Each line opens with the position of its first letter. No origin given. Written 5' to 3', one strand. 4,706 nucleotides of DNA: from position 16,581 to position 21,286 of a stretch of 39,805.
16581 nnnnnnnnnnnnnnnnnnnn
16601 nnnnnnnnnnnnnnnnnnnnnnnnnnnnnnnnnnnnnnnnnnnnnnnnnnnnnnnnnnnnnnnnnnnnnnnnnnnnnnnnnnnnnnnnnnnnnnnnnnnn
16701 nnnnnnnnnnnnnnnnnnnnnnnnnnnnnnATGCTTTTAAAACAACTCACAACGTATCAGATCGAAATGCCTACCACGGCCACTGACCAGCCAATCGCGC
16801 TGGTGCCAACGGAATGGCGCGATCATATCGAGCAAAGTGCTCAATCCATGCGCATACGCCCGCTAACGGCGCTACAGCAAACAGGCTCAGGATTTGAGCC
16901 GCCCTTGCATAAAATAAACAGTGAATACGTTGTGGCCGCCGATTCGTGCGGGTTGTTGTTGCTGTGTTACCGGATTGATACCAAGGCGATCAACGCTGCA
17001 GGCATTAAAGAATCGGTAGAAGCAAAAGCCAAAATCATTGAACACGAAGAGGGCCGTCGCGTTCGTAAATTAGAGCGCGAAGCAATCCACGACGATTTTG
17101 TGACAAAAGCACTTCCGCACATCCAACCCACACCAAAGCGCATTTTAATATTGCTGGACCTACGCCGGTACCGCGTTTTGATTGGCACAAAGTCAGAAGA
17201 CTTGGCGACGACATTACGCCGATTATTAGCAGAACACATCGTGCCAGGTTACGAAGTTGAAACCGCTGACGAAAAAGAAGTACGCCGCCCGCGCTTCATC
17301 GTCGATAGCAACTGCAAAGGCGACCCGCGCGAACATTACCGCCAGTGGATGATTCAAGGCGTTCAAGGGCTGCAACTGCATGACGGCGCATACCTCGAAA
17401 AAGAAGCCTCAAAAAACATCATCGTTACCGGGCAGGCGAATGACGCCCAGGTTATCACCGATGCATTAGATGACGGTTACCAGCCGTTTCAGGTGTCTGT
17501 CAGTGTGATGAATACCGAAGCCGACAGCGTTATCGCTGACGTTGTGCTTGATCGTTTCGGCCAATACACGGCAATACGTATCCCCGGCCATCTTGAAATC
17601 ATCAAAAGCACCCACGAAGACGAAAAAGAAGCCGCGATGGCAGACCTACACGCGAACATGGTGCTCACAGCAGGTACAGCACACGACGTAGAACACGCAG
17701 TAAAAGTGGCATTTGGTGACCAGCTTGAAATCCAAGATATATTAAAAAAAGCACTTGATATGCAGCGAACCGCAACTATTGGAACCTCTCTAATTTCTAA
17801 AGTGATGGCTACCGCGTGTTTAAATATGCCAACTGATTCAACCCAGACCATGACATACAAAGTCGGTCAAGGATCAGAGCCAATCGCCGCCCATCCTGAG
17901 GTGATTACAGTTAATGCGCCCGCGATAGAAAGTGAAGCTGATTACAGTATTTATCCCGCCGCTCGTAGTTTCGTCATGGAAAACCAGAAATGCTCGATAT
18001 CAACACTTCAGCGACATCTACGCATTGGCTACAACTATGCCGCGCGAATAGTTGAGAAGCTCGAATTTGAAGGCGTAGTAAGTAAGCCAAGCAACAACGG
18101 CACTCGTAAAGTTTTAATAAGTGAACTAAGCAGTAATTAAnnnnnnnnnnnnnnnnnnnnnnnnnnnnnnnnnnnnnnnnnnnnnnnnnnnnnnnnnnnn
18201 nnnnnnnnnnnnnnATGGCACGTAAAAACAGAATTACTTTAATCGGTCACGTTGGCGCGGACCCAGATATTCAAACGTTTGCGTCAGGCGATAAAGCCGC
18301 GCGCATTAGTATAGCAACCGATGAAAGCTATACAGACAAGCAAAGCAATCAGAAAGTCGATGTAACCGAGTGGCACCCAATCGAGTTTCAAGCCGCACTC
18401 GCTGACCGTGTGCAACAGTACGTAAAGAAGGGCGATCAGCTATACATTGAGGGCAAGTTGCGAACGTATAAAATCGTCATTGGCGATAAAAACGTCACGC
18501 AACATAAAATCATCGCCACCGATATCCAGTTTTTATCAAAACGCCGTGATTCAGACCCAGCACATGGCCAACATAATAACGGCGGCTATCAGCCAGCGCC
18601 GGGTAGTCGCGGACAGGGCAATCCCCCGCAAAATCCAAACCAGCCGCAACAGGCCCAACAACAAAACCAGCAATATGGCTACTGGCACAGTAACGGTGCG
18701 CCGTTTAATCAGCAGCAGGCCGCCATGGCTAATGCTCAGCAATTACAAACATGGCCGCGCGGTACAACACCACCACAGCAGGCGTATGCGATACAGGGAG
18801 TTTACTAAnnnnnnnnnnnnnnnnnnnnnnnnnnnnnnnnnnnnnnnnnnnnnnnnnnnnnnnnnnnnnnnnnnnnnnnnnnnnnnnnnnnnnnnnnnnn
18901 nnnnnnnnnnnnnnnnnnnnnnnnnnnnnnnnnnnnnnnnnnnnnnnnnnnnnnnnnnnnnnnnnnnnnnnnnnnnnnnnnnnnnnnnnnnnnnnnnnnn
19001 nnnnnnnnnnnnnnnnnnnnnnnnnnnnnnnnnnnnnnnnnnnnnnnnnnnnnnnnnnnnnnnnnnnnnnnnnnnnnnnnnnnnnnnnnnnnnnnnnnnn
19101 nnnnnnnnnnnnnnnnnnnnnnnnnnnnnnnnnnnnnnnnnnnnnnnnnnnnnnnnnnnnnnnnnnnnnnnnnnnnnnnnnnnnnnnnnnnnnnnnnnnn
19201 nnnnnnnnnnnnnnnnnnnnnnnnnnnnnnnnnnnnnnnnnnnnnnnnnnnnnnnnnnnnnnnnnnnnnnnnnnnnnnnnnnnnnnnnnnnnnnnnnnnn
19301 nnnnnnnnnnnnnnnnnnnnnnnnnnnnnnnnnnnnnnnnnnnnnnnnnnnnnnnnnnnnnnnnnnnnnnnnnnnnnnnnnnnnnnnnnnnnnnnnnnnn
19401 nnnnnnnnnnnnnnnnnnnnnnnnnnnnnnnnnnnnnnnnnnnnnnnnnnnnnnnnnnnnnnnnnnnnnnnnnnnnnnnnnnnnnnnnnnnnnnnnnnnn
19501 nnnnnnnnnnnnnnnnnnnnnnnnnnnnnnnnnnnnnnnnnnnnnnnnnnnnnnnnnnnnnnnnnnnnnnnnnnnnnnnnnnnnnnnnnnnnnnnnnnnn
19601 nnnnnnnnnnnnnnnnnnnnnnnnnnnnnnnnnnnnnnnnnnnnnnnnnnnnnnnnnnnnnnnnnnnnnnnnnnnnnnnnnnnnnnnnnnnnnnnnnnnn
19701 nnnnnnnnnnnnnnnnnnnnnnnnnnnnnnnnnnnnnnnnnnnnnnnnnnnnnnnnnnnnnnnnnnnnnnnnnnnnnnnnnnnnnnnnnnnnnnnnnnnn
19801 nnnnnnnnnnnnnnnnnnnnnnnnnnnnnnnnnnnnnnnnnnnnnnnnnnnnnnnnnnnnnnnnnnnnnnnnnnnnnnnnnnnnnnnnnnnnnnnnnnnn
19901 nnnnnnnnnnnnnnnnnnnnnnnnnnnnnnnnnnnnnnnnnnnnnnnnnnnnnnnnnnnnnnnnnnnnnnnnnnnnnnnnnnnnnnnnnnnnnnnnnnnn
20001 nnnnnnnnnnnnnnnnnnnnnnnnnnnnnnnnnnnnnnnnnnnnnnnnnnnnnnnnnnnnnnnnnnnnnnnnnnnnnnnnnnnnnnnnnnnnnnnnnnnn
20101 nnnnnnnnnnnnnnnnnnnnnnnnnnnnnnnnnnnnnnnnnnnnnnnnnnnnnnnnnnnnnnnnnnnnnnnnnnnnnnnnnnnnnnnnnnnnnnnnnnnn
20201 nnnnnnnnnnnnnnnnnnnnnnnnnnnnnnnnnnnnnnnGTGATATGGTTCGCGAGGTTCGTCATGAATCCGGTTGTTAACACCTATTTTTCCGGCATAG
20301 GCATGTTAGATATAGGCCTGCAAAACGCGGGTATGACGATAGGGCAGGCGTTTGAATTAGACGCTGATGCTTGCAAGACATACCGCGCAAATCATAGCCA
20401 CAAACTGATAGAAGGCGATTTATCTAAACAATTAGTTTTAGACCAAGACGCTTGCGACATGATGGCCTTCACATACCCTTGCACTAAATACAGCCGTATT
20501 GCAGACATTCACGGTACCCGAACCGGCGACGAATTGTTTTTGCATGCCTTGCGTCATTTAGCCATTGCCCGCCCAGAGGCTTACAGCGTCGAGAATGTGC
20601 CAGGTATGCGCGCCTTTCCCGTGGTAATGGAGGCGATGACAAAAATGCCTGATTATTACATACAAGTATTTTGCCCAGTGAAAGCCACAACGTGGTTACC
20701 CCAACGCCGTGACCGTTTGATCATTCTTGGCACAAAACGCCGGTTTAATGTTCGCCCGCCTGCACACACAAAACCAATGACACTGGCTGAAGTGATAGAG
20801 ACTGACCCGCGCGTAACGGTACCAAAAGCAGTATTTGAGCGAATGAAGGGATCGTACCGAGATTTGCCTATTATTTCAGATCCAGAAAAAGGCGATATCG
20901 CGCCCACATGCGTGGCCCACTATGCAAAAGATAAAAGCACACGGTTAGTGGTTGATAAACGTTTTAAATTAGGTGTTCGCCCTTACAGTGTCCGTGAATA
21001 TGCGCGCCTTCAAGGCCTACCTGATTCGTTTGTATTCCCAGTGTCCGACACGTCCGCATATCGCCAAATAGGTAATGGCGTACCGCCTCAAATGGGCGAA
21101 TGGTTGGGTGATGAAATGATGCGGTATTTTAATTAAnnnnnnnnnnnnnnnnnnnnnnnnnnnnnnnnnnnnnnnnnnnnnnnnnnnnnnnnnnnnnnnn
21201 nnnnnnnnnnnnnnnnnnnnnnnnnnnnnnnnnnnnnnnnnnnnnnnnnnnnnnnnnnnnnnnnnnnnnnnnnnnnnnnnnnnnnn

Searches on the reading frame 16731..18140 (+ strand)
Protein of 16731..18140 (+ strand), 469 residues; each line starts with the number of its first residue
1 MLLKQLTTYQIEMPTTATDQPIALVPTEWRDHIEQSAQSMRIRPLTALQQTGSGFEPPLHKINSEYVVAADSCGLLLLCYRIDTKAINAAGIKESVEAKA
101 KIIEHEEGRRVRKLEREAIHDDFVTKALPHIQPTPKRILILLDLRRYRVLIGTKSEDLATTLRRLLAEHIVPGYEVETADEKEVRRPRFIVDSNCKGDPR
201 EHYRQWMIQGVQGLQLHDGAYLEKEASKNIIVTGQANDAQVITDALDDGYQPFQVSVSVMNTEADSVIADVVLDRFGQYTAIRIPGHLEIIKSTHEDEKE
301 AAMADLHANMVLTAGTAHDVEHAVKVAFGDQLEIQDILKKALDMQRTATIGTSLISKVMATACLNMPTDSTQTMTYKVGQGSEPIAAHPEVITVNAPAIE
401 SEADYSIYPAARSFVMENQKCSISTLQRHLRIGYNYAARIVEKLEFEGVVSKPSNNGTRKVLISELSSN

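Call 36: search_protein_families(library=phrogs, proteins=[window:16731-18140:+], max_evalue=0.001)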
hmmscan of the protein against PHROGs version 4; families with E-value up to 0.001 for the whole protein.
window:16731-18140:+ (469 aa): 10 families
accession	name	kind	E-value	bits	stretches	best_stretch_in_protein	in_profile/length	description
phrog_724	-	DNA, RNA and nucleotide metabolism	9.2e-22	78.6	1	1-319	4-287/312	exonuclease recombination-associated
phrog_6576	-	unknown function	6.5e-19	69.4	1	398-464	161-227/325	-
phrog_13700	-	moron, auxiliary metabolic gene and host takeover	2.6e-17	64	1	399-465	60-125/284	FtsK/SpoIIIE-like protein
phrog_22882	-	unknown function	4.1e-14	53.6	1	406-464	11-69/278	-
phrog_13439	-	unknown function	2.6e-10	41.3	1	32-168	21-159/181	-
phrog_4212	-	unknown function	3.3e-09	37.4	1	410-465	147-202/353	-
phrog_29917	-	unknown function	8.1e-09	36.4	1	426-452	2-28/39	-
phrog_1358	-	moron, auxiliary metabolic gene and host takeover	8.1e-06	24.6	1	394-462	854-929/1382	FtsK/SpoIIIE-like protein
phrog_36563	-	unknown function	8.3e-05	23.4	1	403-462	181-240/254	-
phrog_6152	-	unknown function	0.00021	21.5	1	384-463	259-337/355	-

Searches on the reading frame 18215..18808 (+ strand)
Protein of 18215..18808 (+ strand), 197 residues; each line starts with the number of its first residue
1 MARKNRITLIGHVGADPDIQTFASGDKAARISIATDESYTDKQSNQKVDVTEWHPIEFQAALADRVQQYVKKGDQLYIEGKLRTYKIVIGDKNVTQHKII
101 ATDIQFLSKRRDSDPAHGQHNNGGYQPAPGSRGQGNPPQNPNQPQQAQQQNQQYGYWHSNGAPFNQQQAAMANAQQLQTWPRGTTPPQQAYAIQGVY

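Call 36: search_protein_families(library=phrogs, proteins=[window:18215-18808:+], max_evalue=0.001)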
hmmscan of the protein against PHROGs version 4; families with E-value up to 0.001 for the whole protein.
window:18215-18808:+ (197 aa): 1 family
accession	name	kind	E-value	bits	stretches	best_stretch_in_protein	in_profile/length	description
phrog_44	-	DNA, RNA and nucleotide metabolism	4.3e-29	103.1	1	3-176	86-261/271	single strand DNA binding protein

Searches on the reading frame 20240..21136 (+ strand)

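Call 36: search_protein_families(library=phrogs, proteins=[window:20240-21136:+], max_evalue=0.001)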
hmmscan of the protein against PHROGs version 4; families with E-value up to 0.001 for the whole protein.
window:20240-21136:+ (298 aa): 6 families
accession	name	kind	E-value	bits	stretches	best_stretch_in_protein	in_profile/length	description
phrog_116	-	other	9.9e-52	177.2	1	9-296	206-492/779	DNA methyltransferase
phrog_363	-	other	2.9e-20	73.7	1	15-172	58-221/327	DNA methyltransferase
phrog_16528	-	other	1.7e-06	28.8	1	243-295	167-219/236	DNA methyltransferase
phrog_13621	-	unknown function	3.9e-05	24.5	1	244-291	52-106/121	-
phrog_23910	-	unknown function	9.5e-05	23.4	1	247-293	43-94/99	-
phrog_16427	-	other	0.00049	20.8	1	234-296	106-171/235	DNA methyltransferase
